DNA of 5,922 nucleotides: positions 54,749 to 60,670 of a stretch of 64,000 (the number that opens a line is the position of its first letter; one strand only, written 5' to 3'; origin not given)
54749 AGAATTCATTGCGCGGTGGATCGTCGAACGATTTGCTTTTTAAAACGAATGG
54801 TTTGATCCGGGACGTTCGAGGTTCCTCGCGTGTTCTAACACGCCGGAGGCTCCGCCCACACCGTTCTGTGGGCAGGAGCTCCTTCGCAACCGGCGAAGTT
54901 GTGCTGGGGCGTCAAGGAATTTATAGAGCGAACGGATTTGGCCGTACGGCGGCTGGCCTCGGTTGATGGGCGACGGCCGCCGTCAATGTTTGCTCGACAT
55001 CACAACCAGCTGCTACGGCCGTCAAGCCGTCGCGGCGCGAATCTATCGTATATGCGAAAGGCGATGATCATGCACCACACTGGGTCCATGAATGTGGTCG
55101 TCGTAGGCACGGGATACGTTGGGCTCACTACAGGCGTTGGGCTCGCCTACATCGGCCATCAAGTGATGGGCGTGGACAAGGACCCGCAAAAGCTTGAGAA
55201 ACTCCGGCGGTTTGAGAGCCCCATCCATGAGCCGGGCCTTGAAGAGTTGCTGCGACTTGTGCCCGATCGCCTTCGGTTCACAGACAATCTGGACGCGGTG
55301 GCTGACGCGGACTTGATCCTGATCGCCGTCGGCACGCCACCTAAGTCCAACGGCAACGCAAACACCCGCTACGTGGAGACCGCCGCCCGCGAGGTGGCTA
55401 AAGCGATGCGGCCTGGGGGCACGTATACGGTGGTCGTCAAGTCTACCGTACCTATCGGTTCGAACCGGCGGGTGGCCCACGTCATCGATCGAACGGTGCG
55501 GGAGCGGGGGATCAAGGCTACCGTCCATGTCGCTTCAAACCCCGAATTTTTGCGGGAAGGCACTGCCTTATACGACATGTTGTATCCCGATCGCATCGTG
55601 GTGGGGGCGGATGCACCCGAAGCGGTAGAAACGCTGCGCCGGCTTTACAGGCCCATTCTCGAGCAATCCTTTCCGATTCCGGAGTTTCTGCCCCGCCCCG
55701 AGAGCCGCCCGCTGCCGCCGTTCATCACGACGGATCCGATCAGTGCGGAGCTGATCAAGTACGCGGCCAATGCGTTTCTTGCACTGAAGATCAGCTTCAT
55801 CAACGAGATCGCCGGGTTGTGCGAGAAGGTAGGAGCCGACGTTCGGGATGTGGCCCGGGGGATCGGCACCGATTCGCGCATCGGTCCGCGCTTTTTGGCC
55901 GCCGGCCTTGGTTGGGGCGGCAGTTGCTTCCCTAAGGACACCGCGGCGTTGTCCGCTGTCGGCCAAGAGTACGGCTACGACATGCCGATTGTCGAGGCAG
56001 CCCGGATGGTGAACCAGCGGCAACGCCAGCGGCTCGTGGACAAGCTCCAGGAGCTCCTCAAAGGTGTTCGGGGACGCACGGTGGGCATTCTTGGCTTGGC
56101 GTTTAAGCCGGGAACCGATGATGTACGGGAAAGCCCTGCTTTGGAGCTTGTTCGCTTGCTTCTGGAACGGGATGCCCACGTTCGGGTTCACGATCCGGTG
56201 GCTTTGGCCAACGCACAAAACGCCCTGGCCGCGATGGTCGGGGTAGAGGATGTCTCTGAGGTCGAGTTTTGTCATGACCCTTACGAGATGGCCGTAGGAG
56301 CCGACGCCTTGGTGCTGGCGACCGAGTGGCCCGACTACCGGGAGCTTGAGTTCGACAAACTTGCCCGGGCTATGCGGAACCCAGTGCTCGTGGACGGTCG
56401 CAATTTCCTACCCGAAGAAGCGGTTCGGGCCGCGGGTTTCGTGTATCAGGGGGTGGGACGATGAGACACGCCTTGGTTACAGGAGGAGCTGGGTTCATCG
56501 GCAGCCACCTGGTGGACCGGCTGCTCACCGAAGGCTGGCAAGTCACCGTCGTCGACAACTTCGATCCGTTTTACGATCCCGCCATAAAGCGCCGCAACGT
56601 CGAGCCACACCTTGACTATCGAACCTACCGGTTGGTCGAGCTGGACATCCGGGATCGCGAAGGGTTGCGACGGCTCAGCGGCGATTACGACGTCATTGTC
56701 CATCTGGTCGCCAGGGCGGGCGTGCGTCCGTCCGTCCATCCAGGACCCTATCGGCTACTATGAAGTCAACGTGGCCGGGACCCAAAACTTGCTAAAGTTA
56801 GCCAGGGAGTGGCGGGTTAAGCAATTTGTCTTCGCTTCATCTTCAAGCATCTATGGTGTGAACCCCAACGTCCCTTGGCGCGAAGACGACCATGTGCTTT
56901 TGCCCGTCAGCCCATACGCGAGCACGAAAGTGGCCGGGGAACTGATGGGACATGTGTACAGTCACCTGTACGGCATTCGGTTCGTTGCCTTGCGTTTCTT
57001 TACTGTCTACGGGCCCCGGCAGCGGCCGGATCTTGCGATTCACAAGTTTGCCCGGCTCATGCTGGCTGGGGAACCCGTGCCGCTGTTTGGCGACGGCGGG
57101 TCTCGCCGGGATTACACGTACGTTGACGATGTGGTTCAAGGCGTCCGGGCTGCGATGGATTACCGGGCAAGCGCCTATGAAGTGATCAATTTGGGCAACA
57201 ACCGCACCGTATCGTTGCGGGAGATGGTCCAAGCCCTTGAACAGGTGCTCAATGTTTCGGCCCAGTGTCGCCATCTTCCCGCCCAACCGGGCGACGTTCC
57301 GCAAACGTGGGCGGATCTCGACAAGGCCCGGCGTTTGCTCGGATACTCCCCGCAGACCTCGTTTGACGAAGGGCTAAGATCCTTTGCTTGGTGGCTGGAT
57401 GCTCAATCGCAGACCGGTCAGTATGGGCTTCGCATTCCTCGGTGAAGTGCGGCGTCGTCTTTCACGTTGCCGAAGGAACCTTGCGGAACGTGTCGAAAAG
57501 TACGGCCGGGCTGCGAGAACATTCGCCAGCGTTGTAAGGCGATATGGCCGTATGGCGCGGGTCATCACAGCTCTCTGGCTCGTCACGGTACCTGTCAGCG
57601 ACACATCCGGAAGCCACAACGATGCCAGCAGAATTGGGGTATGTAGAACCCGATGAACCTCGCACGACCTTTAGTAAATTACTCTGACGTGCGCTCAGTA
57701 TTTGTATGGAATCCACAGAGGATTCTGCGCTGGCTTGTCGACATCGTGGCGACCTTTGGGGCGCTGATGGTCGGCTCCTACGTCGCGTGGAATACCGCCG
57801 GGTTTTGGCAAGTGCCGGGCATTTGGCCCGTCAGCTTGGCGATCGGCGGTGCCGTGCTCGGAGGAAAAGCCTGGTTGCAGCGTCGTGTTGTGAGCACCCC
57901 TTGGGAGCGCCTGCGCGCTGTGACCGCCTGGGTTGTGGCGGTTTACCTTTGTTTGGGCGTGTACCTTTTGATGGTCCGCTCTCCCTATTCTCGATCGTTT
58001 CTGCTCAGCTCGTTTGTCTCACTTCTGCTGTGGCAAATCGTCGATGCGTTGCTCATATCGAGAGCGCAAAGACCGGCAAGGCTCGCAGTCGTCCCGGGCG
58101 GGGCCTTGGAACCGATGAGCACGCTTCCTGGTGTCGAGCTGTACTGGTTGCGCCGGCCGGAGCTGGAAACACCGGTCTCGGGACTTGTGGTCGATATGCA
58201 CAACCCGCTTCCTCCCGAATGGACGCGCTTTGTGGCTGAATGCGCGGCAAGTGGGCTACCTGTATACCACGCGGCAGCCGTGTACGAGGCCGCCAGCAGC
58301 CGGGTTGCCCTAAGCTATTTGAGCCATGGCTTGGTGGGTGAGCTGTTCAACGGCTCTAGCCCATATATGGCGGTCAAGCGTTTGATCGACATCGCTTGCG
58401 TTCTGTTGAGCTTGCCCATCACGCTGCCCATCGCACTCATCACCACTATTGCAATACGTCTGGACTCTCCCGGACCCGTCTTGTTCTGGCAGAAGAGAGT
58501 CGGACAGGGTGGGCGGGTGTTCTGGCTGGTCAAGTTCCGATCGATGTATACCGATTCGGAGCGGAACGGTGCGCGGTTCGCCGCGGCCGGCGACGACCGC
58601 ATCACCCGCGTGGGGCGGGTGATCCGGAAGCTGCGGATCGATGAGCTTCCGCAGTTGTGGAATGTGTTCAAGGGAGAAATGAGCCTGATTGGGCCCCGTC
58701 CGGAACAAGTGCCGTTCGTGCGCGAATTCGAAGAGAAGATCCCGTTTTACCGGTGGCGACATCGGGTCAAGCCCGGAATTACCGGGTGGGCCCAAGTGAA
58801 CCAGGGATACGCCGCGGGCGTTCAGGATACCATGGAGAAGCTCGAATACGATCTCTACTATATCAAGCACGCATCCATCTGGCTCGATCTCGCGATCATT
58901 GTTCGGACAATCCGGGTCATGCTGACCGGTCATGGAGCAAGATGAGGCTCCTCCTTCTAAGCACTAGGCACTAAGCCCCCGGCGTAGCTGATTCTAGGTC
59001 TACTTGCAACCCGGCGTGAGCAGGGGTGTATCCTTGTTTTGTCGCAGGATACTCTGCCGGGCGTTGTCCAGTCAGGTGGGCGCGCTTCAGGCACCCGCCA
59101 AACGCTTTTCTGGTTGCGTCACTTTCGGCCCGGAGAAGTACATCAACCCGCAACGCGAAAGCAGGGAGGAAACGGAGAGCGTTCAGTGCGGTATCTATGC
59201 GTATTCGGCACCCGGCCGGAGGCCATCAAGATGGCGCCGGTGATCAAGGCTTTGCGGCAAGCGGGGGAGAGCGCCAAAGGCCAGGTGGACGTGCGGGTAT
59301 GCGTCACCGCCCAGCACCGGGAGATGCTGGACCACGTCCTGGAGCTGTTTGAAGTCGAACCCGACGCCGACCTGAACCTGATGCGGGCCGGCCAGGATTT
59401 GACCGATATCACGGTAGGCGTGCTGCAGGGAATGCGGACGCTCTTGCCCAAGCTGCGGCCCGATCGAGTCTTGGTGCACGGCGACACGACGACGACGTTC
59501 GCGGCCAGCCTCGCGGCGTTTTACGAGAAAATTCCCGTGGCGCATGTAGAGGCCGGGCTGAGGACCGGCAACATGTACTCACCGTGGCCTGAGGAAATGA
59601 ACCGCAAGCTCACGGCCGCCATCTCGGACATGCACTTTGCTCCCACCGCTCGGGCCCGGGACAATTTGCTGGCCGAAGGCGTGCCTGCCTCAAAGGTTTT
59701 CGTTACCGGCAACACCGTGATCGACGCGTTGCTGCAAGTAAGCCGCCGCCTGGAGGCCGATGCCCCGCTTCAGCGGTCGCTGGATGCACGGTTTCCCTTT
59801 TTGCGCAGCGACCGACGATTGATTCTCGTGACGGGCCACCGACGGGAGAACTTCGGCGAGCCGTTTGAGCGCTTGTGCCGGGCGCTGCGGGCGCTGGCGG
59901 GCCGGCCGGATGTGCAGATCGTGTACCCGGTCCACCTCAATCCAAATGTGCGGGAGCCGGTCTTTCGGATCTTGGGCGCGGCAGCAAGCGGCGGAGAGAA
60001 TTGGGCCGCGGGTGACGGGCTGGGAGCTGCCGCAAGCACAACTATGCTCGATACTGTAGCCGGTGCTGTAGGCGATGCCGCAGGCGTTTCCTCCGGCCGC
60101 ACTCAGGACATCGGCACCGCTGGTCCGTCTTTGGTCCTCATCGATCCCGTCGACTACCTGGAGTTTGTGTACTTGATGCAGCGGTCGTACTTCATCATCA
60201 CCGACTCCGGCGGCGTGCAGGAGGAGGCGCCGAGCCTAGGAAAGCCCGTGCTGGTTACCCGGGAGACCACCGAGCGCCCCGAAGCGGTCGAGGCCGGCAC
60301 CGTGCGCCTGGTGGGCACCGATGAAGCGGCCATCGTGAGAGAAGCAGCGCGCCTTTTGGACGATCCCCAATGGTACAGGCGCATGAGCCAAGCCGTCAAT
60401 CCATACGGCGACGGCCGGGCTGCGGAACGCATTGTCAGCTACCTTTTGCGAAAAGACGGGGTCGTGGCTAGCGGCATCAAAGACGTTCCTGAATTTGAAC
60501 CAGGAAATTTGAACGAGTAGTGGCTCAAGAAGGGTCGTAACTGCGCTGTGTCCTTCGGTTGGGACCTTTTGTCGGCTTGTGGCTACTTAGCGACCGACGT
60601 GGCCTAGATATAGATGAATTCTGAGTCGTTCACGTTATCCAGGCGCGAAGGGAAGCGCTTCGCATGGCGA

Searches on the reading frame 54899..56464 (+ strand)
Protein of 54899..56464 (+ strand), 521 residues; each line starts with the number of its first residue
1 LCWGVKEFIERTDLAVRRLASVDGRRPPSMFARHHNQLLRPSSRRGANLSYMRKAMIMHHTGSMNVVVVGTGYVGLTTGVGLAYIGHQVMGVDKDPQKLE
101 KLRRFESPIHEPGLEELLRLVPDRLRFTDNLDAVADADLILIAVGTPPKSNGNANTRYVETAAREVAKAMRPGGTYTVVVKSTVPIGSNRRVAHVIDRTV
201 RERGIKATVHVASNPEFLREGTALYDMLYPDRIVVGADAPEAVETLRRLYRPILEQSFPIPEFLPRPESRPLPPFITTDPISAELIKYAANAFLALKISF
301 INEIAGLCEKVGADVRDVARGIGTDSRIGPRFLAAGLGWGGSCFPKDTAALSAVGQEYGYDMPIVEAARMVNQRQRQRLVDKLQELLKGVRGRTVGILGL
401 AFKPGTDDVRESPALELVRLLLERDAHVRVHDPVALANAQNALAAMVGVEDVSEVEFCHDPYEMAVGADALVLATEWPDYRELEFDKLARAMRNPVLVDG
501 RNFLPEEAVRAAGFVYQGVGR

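Call 26: search_protein_families(library=pfam, proteins=[window:54899-56464:+], max_evalue=0.001)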
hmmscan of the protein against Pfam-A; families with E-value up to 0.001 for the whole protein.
window:54899-56464:+ (521 aa): 7 families
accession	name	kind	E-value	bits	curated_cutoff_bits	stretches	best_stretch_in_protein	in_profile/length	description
PF03721.20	UDPG_MGDP_dh_N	-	2.8e-54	184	27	1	64-248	1-186/187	UDP-glucose/GDP-mannose dehydrogenase family, NAD binding domain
PF00984.24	UDPG_MGDP_dh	-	3e-39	133.5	25.4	1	282-373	2-93/94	UDP-glucose/GDP-mannose dehydrogenase family, central domain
PF03720.21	UDPG_MGDP_dh_C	-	5.6e-33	113.8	30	1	396-504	1-101/103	UDP-glucose/GDP-mannose dehydrogenase family, UDP binding domain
PF03807.23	F420_oxidored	-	3.2e-05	24.9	21.6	0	66-144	2-67/94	NADP oxidoreductase coenzyme F420-dependent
PF02558.23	ApbA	-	0.00016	21.8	22.2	1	66-144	1-74/150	Ketopantoate reductase PanE/ApbA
PF13241.12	NAD_binding_7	-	0.00069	20.6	22.1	0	57-147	1-72/104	Putative NAD(P)-binding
PF02254.24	TrkA_N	-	0.00075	20.2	23.8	0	66-105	1-40/116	TrkA-N domain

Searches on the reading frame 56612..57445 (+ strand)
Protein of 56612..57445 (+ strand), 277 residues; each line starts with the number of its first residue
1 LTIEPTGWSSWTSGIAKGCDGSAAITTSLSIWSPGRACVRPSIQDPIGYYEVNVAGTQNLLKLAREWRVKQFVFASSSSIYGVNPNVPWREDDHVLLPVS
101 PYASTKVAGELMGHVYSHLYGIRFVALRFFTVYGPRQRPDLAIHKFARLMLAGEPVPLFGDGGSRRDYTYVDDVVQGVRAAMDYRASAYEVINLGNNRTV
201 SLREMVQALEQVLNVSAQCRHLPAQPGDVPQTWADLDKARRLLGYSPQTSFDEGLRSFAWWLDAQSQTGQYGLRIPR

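Call 26: search_protein_families(library=pfam, proteins=[window:56612-57445:+], max_evalue=0.001)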
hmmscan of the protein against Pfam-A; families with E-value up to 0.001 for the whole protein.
window:56612-57445:+ (277 aa): 5 families
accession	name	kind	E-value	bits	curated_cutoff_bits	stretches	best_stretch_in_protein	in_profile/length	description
PF16363.11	GDP_Man_Dehyd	-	2.1e-39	136.3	27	1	37-257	86-331/332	GDP-mannose 4,6 dehydratase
PF01370.27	Epimerase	-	2.1e-39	135.8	20.9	1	37-195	75-240/240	NAD dependent epimerase/dehydratase family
PF01073.25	3Beta_HSD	-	2.6e-08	33.7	22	1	49-176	88-223/280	3-beta hydroxysteroid dehydrogenase/isomerase family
PF04321.23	RmlD_sub_bind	-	4e-08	33.1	27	1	50-217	75-235/287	RmlD substrate binding domain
PF07993.18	NAD_binding_4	-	2e-05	24.3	20.1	1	50-134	109-209/258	Male sterility protein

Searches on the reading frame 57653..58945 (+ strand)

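Call 26: search_protein_families(library=pfam, proteins=[window:57653-58945:+], max_evalue=0.001)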
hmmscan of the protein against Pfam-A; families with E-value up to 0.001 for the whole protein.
window:57653-58945:+ (430 aa): 1 family
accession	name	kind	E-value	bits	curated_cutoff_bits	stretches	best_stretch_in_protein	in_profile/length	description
PF02397.22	Bac_transf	-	1.4e-68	230.4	27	1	242-424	1-178/179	Bacterial sugar transferase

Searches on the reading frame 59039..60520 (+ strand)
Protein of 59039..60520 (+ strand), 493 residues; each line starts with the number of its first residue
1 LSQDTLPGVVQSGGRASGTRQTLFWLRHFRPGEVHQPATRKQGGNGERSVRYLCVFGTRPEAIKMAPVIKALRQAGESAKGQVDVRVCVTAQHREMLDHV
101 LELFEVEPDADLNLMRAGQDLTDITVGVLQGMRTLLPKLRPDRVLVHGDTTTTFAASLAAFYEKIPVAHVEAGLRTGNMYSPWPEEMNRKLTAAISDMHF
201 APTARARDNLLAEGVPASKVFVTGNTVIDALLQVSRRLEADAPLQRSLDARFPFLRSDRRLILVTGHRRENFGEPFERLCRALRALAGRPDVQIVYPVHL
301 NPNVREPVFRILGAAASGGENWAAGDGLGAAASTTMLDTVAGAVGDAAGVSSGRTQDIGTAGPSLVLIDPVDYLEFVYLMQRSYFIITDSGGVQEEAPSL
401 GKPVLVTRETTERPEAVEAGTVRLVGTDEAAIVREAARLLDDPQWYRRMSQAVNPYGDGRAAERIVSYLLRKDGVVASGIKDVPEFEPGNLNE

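Call 4: search_protein_families(library=pfam, proteins=[window:59039-60520:+], max_evalue=1)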
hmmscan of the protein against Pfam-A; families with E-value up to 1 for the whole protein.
window:59039-60520:+ (493 aa): 4 families
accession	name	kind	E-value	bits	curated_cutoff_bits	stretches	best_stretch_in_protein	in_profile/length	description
PF02350.25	Epimerase_2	-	2.8e-119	398.5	30.6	1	80-469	6-346/347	UDP-N-acetylglucosamine 2-epimerase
PF13579.12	Glyco_trans_4_4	-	1e-06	29.6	29.7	1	75-225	11-157/158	Glycosyl transferase 4-like domain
PF13439.12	Glyco_transf_4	-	0.00043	20.8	28.5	1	126-227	58-166/170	Glycosyltransferase Family 4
PF09077.16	Phage-MuB_C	-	0.049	14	25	0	46-82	28-62/78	Mu B transposition protein, C terminal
